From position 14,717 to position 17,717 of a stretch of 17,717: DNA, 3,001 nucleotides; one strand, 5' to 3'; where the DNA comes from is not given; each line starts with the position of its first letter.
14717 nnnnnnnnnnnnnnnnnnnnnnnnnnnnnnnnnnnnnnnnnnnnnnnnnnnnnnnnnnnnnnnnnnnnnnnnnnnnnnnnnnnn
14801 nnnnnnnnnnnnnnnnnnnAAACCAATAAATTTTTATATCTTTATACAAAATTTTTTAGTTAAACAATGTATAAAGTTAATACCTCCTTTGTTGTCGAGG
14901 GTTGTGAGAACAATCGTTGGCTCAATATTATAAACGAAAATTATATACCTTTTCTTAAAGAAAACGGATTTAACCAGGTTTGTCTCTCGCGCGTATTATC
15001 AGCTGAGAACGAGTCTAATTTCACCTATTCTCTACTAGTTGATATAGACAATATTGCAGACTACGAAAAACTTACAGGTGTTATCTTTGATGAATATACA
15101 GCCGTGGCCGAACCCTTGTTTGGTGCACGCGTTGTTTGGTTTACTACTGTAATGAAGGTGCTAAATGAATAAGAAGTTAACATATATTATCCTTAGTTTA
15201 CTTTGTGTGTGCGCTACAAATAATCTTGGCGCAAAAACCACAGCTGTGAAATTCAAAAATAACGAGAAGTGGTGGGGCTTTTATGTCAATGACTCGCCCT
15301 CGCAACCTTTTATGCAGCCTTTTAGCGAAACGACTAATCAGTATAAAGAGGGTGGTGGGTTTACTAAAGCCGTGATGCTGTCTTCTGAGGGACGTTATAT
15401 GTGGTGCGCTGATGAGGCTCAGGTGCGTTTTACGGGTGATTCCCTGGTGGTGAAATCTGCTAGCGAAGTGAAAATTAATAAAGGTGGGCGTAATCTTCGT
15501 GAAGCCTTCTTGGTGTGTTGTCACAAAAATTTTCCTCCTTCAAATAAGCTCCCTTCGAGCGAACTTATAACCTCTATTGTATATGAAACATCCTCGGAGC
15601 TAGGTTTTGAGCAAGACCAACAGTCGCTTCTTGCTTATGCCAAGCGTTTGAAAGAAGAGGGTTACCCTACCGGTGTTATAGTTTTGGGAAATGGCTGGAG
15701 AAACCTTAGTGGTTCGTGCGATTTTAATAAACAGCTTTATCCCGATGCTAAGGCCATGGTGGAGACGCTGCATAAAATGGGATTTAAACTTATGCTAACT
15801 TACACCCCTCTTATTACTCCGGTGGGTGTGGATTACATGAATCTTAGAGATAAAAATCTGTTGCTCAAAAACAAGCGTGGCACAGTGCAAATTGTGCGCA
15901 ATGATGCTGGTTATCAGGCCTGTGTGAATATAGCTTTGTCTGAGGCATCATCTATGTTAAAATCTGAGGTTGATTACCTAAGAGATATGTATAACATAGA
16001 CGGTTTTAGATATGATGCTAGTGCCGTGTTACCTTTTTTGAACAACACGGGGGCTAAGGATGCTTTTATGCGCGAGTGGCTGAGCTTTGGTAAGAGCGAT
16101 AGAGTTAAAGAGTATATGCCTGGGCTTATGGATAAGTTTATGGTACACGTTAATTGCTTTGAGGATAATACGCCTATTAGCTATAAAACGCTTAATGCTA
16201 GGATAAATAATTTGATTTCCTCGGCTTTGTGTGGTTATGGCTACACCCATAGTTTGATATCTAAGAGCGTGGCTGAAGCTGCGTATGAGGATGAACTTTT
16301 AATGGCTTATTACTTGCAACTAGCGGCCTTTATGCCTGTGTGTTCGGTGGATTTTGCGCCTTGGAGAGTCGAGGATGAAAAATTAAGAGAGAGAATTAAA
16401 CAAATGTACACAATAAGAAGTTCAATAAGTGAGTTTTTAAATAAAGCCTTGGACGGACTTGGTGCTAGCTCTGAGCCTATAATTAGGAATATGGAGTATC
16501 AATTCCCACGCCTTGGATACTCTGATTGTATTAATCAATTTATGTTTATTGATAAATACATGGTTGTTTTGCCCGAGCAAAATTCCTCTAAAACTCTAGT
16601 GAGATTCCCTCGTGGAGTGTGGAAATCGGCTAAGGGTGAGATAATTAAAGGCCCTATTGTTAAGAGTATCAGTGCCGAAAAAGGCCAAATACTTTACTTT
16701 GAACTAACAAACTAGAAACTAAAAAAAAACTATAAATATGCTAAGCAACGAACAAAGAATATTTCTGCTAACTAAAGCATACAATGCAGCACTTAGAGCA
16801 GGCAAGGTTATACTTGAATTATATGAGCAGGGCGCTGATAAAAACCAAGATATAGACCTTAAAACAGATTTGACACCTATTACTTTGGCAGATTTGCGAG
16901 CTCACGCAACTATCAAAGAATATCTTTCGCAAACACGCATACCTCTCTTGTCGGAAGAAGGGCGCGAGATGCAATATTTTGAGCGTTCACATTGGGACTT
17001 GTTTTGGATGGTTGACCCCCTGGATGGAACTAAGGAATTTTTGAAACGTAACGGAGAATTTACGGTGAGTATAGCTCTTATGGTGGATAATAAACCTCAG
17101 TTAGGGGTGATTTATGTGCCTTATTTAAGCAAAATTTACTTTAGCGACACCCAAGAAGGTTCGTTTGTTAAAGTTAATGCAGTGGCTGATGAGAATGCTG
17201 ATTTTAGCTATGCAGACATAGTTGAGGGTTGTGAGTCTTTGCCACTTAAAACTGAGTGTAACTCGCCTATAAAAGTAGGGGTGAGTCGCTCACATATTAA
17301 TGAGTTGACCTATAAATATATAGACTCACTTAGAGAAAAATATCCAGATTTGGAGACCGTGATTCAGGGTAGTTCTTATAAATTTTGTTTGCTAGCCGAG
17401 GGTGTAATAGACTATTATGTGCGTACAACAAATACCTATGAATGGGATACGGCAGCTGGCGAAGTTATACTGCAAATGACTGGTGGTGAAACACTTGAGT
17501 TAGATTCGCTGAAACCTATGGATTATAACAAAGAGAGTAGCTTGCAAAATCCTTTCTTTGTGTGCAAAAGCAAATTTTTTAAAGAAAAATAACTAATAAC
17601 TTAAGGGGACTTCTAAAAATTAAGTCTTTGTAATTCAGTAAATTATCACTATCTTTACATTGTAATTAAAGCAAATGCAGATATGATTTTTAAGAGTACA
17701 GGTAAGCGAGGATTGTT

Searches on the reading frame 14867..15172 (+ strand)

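Call 29: search_protein_families(library=pfam, proteins=[window:14867-15172:+], max_evalue=0.01)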
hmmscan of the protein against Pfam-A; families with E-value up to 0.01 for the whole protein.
window:14867-15172:+ (101 aa): 1 family
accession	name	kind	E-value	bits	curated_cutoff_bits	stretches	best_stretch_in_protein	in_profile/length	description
PF14114.12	DUF4286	-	2.4e-11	44.2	25.8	1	1-98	1-99/100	Domain of unknown function (DUF4286)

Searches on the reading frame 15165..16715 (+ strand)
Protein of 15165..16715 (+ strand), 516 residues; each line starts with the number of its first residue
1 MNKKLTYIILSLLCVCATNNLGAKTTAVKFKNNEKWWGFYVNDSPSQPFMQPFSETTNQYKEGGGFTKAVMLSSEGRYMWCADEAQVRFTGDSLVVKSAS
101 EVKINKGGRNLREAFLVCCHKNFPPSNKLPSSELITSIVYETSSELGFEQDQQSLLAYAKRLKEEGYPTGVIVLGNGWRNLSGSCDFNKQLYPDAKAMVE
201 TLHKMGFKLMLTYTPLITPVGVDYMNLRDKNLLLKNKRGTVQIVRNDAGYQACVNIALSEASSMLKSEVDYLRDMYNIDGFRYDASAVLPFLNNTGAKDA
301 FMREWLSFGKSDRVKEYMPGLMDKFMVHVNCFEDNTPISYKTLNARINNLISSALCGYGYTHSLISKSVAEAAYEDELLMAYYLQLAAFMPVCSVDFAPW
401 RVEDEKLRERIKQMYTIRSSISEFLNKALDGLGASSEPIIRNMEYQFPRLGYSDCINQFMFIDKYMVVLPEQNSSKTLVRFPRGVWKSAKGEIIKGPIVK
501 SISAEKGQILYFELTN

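Call 5: search_protein_families(library=pfam, proteins=[window:15165-16715:+], max_evalue=0.001)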
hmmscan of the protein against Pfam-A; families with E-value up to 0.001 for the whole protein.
window:15165-16715:+ (516 aa): 1 family
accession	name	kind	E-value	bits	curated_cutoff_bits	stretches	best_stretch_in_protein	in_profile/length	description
PF01055.32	Glyco_hydro_31_2nd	-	8.6e-17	61.9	23.5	1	149-300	18-170/328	Glycosyl hydrolases family 31 TIM-barrel domain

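Call 67: search_protein_families(library=ncbifam, proteins=[window:15165-16715:+], max_evalue=0.001)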
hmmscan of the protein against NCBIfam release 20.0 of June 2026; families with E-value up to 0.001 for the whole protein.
window:15165-16715:+ (516 aa): 3 families
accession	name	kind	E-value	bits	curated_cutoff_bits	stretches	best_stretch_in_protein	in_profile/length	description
NF040948.1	alpha_gluc_MalA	equivalog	6.4e-09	34.6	800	1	369-499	452-589/627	alpha-glucosidase MalA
NF007940.0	PRK10658.1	equivalog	1.3e-05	23.8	606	0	161-287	291-418/771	alpha-xylosidase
NF007746.0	PRK10426.1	equivalog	0.00059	18.3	553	0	343-508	484-659/683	alpha-glucosidase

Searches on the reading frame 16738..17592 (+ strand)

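Call 5: search_protein_families(library=pfam, proteins=[window:16738-17592:+], max_evalue=0.001)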
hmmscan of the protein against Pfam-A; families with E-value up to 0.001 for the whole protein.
window:16738-17592:+ (284 aa): 1 family
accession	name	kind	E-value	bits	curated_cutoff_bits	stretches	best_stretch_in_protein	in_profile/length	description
PF00459.30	Inositol_P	-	3.2e-40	138.8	27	1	12-263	7-245/271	Inositol monophosphatase family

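Call 67: search_protein_families(library=ncbifam, proteins=[window:16738-17592:+], max_evalue=0.001)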
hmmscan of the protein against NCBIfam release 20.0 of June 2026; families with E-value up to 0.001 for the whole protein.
window:16738-17592:+ (284 aa): 7 families
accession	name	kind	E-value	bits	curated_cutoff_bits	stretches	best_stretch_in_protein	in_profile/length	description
TIGR01331.1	bisphos_cysQ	equivalog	1.2e-66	224.9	228.8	1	11-277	2-249/250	3'(2'),5'-bisphosphate nucleotidase CysQ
NF008182.0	PRK10931.1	equivalog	1.1e-51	175.3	379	1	13-274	4-241/246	3'(2'),5'-bisphosphate nucleotidase CysQ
TIGR02067.1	his_9_HisN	equivalog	5.7e-24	85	275.15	1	16-253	7-222/252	histidinol-phosphatase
TIGR01330.1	bisphos_HAL2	equivalog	1.4e-18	66.9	267.05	2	89-184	136-227/359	3'(2'),5'-bisphosphate nucleotidase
NF008027.1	PRK10757.1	equivalog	1.5e-12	47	332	1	10-154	4-145/267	inositol-1-monophosphatase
NF009321.0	PRK12676.1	equivalog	3.2e-12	46.1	264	1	17-149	14-144/264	bifunctional fructose-bisphosphatase/inositol-phosphate phosphatase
NF010678.0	PRK14076.1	equivalog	3.2e-05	23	493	1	37-251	31-247/570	bifunctional NADP phosphatase/NAD kinase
